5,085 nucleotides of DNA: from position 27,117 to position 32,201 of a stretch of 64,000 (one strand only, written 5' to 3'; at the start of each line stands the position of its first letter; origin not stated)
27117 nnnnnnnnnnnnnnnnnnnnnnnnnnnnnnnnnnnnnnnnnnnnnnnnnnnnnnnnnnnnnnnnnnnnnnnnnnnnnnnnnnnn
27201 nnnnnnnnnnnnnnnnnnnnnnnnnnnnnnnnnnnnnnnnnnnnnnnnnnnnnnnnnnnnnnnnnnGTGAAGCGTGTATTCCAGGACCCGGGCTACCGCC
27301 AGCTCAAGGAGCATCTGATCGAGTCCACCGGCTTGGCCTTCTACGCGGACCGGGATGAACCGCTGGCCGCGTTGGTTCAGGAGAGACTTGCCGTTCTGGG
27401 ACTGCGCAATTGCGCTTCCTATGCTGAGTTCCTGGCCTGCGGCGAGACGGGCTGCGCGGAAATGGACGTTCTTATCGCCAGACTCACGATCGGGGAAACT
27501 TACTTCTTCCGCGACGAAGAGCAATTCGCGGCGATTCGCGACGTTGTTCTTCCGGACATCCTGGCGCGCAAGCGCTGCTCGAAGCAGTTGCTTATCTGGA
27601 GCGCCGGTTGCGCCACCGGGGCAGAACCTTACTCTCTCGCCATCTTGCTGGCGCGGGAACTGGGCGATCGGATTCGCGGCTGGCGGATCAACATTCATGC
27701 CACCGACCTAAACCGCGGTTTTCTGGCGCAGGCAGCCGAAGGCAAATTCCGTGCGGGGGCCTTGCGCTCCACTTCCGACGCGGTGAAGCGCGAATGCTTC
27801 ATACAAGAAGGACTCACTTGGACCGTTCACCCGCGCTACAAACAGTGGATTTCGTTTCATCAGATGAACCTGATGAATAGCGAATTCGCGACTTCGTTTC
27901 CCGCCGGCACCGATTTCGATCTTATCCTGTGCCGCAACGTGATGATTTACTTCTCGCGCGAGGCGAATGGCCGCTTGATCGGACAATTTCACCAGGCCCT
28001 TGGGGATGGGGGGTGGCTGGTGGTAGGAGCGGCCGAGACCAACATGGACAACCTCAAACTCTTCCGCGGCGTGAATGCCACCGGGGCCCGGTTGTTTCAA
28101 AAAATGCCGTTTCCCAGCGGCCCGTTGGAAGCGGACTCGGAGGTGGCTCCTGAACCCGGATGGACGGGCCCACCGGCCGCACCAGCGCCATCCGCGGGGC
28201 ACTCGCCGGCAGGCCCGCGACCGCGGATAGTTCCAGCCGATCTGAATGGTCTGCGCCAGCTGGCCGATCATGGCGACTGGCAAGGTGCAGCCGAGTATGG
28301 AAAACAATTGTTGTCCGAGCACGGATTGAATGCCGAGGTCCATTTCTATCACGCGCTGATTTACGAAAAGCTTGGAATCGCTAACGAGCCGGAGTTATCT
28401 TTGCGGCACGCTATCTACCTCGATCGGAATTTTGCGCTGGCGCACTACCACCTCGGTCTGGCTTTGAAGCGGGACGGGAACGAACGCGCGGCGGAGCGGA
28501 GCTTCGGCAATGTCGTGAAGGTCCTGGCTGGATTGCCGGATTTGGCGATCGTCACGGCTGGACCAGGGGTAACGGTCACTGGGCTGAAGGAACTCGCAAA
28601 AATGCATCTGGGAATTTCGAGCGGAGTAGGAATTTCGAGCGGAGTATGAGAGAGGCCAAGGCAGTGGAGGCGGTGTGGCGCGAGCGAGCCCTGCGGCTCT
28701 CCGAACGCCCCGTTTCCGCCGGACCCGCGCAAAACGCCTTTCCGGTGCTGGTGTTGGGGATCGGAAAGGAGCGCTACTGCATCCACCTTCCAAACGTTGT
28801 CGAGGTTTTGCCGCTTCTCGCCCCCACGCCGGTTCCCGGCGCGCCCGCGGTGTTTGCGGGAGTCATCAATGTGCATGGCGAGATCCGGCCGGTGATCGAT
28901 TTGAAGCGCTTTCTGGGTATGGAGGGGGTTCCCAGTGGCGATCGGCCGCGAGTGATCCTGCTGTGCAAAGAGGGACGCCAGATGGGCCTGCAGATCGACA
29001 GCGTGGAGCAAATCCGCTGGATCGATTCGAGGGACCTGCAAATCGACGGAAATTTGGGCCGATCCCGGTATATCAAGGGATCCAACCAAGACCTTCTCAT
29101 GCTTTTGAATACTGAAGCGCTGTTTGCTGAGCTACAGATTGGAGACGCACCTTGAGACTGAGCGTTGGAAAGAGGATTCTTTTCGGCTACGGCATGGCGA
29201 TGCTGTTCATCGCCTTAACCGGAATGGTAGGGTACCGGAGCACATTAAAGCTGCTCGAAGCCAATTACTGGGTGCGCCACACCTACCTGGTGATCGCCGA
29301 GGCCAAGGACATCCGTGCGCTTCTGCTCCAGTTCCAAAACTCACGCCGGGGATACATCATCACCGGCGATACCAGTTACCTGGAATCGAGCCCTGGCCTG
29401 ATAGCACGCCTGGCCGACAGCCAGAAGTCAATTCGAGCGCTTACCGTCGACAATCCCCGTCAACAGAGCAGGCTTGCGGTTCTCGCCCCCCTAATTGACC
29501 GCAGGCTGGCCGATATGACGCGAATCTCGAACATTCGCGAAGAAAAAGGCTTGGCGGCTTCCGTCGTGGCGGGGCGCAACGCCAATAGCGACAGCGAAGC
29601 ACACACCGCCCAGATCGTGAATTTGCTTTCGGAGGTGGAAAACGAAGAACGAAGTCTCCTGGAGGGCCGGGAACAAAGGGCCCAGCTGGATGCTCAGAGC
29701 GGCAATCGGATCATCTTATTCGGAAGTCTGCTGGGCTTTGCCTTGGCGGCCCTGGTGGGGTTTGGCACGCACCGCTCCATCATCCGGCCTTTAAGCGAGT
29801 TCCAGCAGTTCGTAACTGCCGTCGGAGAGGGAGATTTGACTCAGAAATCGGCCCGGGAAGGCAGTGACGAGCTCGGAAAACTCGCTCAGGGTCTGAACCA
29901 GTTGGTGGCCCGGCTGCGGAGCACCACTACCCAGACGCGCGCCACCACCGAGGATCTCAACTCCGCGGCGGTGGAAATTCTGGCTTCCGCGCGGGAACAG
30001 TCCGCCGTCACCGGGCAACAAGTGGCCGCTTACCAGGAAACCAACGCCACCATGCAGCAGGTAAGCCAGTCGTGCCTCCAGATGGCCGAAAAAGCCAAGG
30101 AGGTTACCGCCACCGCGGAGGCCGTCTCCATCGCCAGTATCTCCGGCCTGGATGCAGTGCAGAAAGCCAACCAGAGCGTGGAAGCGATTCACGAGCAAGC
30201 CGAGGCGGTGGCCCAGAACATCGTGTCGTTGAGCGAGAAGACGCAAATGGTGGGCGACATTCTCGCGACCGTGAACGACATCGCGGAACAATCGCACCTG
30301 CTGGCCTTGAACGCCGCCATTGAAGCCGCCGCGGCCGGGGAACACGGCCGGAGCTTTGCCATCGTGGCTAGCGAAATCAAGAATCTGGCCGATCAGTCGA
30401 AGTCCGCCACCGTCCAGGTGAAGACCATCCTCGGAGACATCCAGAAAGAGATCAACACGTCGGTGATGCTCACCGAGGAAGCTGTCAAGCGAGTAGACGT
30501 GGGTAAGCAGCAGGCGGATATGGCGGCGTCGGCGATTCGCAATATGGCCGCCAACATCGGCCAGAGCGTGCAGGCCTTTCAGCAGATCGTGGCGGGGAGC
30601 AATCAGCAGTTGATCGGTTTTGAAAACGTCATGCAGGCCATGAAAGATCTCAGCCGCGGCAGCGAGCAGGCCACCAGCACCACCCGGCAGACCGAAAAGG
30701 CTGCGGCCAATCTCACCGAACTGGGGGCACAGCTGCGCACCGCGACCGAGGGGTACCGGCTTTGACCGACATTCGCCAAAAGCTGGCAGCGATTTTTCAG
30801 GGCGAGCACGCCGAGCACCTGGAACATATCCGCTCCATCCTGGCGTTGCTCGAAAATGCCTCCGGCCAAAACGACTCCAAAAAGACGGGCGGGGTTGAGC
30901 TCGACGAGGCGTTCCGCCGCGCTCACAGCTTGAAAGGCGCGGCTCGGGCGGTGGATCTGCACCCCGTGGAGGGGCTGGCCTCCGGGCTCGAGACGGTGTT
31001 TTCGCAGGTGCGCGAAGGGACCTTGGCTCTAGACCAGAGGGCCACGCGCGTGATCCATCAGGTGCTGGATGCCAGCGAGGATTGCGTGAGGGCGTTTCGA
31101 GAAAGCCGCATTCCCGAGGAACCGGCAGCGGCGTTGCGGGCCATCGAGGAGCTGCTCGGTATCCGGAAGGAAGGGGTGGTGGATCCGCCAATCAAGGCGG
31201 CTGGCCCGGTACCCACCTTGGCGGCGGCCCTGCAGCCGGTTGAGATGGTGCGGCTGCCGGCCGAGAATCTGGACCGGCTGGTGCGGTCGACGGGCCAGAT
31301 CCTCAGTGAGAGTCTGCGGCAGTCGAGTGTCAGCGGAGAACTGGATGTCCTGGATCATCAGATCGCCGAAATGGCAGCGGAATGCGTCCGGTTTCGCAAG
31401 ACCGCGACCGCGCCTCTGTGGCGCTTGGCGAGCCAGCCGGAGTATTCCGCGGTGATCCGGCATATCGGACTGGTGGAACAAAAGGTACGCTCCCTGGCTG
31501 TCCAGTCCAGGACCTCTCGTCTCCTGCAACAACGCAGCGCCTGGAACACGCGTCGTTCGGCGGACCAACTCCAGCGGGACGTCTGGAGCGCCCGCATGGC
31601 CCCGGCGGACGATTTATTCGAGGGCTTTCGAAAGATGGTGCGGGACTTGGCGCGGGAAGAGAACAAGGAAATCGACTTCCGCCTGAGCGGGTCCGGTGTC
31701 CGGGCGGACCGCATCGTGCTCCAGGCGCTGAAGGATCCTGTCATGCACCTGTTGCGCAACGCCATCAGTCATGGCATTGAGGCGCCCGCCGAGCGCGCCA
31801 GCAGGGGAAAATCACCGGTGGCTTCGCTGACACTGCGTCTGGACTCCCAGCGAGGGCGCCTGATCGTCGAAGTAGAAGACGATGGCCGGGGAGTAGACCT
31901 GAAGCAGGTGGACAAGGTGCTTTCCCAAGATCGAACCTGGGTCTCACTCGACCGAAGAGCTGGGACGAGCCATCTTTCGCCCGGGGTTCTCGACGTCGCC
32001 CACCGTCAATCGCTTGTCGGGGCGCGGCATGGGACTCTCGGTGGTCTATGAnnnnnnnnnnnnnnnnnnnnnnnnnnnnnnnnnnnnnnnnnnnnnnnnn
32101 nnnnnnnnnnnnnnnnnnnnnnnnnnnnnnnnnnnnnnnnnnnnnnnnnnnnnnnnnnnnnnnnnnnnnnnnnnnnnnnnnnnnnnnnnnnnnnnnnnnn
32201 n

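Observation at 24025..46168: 22-kb signalling-to-surface supercluster: TadZ-like pair, Wsp-like chemosensory operon, two hybrid kinases, degenerate GGDEF and RR next to the fibre operon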

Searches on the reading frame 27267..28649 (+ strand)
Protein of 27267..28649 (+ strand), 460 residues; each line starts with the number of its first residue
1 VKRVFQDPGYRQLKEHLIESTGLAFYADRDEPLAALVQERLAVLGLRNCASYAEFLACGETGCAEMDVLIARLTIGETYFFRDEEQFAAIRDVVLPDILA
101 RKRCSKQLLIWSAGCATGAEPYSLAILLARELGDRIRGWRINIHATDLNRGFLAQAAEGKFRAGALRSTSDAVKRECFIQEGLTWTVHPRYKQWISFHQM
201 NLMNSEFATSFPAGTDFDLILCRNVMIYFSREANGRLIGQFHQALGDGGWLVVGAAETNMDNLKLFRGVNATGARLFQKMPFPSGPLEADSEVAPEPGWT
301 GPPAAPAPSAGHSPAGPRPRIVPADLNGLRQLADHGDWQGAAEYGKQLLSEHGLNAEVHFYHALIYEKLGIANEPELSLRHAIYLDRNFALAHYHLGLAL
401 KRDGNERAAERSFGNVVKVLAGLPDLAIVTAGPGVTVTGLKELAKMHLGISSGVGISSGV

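Call 4: search_protein_families(library=pfam, proteins=[window:27267-28649:+], max_evalue=0.01)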
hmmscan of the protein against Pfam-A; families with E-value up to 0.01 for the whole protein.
window:27267-28649:+ (460 aa): 3 families
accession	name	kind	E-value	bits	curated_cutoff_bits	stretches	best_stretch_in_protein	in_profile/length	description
PF01739.24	CheR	-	6.4e-45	153.4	27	1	77-270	2-190/195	CheR methyltransferase, SAM binding domain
PF08242.18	Methyltransf_12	-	0.00082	20.5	30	0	198-251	49-98/98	Methyltransferase domain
PF13414.12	TPR_11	-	0.0021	18.2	26.8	0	380-404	18-42/42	TPR repeat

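Call 37: search_protein_families(library=ncbifam, proteins=[window:27267-28649:+], max_evalue=0.001)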
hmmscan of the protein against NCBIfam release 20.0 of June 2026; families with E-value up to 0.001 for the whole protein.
window:27267-28649:+ (460 aa): 1 family
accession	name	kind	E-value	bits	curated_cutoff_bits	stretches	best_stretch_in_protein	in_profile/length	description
NF007902.0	PRK10611.1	equivalog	4.9e-31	108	435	1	10-261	27-267/287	protein-glutamate O-methyltransferase CheR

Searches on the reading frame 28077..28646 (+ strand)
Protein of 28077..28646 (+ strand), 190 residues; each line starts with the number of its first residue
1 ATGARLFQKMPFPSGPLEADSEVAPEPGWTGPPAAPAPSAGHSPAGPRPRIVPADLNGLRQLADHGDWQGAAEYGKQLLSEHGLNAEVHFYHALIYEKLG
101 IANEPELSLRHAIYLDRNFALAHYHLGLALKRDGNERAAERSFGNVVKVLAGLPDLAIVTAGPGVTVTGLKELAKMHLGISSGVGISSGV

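Call 56: search_protein_families(library=pfam, proteins=[window:28077-28646:+], max_evalue=1)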
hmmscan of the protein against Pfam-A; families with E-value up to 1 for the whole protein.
window:28077-28646:+ (190 aa): 6 families
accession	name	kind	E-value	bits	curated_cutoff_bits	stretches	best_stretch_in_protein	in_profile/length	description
PF13414.12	TPR_11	-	0.00027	21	26.8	1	110-134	18-42/42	TPR repeat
PF13431.12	TPR_17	-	0.0026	18.4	24.4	1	110-140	3-33/34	Tetratricopeptide repeat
PF07719.23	TPR_2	-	0.0057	17.1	27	1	120-147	1-28/34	Tetratricopeptide repeat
PF13432.12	TPR_16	-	0.067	14.1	32.7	1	62-100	7-45/65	Tetratricopeptide repeat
PF13428.12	TPR_14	-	0.087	14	23.5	0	60-93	9-42/44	Tetratricopeptide repeat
PF13181.12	TPR_8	-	0.1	13.3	25.7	0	122-144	3-25/34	Tetratricopeptide repeat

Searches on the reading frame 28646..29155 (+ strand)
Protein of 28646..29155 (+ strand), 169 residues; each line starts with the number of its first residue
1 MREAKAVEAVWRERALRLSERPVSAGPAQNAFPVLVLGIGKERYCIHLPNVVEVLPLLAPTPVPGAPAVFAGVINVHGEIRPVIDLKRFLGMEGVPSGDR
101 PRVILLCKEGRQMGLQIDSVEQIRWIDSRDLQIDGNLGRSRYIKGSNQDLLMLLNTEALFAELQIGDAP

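Call 4: search_protein_families(library=pfam, proteins=[window:28646-29155:+], max_evalue=0.01)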
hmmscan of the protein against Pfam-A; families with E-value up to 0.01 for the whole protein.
window:28646-29155:+ (169 aa): 1 family
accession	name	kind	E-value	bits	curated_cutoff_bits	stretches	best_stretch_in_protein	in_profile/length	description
PF01584.24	CheW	-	6.2e-27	94.4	23.5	1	34-162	2-136/138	CheW-like domain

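Call 10: find_encoding_contigs(protein=window:28646-29155:+, flank=10000, max_places=6)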
Protein window:28646-29155:+ (169 aa): 1 contig read that carries it; 1 place shown.
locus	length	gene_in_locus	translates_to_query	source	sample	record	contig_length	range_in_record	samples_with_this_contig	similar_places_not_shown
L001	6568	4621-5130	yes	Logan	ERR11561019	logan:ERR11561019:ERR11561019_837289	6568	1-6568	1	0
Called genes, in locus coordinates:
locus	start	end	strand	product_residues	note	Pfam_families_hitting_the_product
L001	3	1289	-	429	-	PF00072:Response_reg, PF13614:AAA_31 (faint), PF06564:CBP_BcsQ (faint)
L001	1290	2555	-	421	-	PF00072:Response_reg, PF10609:ParA (faint), PF01656:CbiA, PF02374:ArsA_ATPase (faint), PF06564:CBP_BcsQ (faint), PF13614:AAA_31 (faint)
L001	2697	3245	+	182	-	PF01584:CheW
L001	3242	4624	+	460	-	-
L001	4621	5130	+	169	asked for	PF01584:CheW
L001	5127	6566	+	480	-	?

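Call 37: search_protein_families(library=ncbifam, proteins=[window:28646-29155:+], max_evalue=0.001)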
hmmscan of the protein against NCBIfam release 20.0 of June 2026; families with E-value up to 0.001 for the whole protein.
window:28646-29155:+ (169 aa): 1 family
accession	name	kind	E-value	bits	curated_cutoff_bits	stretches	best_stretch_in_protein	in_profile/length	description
NF007903.0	PRK10612.1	equivalog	1.7e-07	31.1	260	1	34-124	19-109/167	chemotaxis protein CheW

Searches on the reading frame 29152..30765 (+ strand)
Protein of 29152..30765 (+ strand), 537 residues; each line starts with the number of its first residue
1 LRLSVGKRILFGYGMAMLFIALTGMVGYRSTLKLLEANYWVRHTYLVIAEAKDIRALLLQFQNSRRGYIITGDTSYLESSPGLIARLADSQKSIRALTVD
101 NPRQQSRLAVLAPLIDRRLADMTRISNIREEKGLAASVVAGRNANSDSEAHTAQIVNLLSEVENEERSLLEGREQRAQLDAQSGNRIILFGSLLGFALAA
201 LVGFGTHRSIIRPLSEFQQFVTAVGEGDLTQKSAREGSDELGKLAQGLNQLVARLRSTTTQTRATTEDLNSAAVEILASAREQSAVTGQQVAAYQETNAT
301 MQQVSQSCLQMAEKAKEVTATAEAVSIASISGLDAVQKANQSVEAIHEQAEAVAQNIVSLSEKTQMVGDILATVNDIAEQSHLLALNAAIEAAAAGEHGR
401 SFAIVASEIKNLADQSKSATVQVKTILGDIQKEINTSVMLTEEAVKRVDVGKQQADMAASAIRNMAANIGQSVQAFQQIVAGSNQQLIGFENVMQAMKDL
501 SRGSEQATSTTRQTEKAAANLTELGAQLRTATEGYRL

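Call 4: search_protein_families(library=pfam, proteins=[window:29152-30765:+], max_evalue=0.01)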
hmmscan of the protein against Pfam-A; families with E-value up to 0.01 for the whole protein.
window:29152-30765:+ (537 aa): 4 families
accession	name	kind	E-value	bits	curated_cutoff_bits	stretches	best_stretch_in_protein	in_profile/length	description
PF00015.26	MCPsignal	-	3e-30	105.8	34.6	1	335-500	3-168/172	Methyl-accepting chemotaxis protein (MCP) signalling domain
PF05227.19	CHASE3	-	2.9e-24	86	28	1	38-175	2-137/138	CHASE3 domain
PF00672.30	HAMP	-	9.5e-09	35.9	25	1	207-256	3-52/53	HAMP domain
PF18947.5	HAMP_2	-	0.0026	18.1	24.3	0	209-253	19-63/67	HAMP domain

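Call 37: search_protein_families(library=ncbifam, proteins=[window:29152-30765:+], max_evalue=0.001)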
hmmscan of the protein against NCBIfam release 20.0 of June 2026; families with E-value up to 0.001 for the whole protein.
window:29152-30765:+ (537 aa): 13 families
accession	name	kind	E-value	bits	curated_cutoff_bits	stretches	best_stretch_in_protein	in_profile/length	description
NF058645.1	MCPCtpMPsAe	equivalog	1.9e-37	129.3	900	1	187-536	206-557/558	methyl-accepting chemotaxis protein CtpM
NF047851.1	MCPCitTducer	equivalog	3.5e-35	122.1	900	1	195-536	202-515/553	methyl-accepting chemotaxis citrate transducer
NF011615.0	PRK15041.1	equivalog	4.2e-34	118.1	947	1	198-536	206-516/554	methyl-accepting chemotaxis protein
NF011622.0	PRK15048.1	equivalog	3.4e-33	115.6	900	1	201-537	207-515/553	methyl-accepting chemotaxis protein II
NF041847.1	transduc_aer2_vibrio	equivalog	1.5e-27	96.2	1200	1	209-528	454-745/804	aerotaxis transducer Aer2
NF007309.0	PRK09793.1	equivalog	2.9e-26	92.5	903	1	204-522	208-498/533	methyl-accepting chemotaxis protein IV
NF050802.1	AspChtxCcaA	equivalog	2.2e-15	56.1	1300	1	335-434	540-639/700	aspartate chemotaxis receptor CcaA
NF033092.0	HK_WalK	equivalog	6.5e-11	41.5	725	1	183-381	174-366/594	cell wall metabolism sensor histidine kinase WalK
NF038263.1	prot_phos_SiaA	equivalog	1.4e-07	30.4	700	1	196-281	320-409/658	biofilm regulation protein phosphatase SiaA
NF007837.0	PRK10549.1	equivalog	3.5e-06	26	603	1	194-269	172-247/466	envelope stress sensor histidine kinase BaeS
NF008025.0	PRK10755.1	equivalog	3.6e-06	25.9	314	1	188-270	69-151/362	two-component system sensor histidine kinase PmrB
NF040691.1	MtrAB_MtrB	equivalog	1e-05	24.7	450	1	186-261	188-263/507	MtrAB system histidine kinase MtrB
NF012163.2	BaeS_SmeS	equivalog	8.9e-05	21.6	500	1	138-369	115-349/457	sensor histidine kinase efflux regulator BaeS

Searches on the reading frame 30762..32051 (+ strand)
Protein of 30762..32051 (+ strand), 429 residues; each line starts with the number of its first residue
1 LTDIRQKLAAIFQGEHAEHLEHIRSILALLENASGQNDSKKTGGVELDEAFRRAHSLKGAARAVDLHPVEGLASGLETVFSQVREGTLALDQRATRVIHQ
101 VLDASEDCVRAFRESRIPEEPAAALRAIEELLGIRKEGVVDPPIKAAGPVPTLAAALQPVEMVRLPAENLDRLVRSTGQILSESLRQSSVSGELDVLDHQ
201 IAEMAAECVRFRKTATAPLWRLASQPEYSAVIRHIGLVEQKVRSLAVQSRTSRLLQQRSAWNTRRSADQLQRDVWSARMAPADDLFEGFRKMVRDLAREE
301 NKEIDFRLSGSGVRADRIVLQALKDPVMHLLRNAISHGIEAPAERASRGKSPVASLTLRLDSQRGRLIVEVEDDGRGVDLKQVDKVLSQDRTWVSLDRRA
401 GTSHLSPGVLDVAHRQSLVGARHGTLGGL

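Call 4: search_protein_families(library=pfam, proteins=[window:30762-32051:+], max_evalue=0.01)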
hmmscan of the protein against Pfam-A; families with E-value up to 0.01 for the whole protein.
window:30762-32051:+ (429 aa): 2 families
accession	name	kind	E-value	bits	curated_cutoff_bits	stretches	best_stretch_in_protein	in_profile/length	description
PF01627.28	Hpt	-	2.5e-12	47.3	24.6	1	8-106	2-82/84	Hpt domain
PF02518.31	HATPase_c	-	1.9e-05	25.5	26.4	1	325-388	4-59/111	Histidine kinase-, DNA gyrase B-, and HSP90-like ATPase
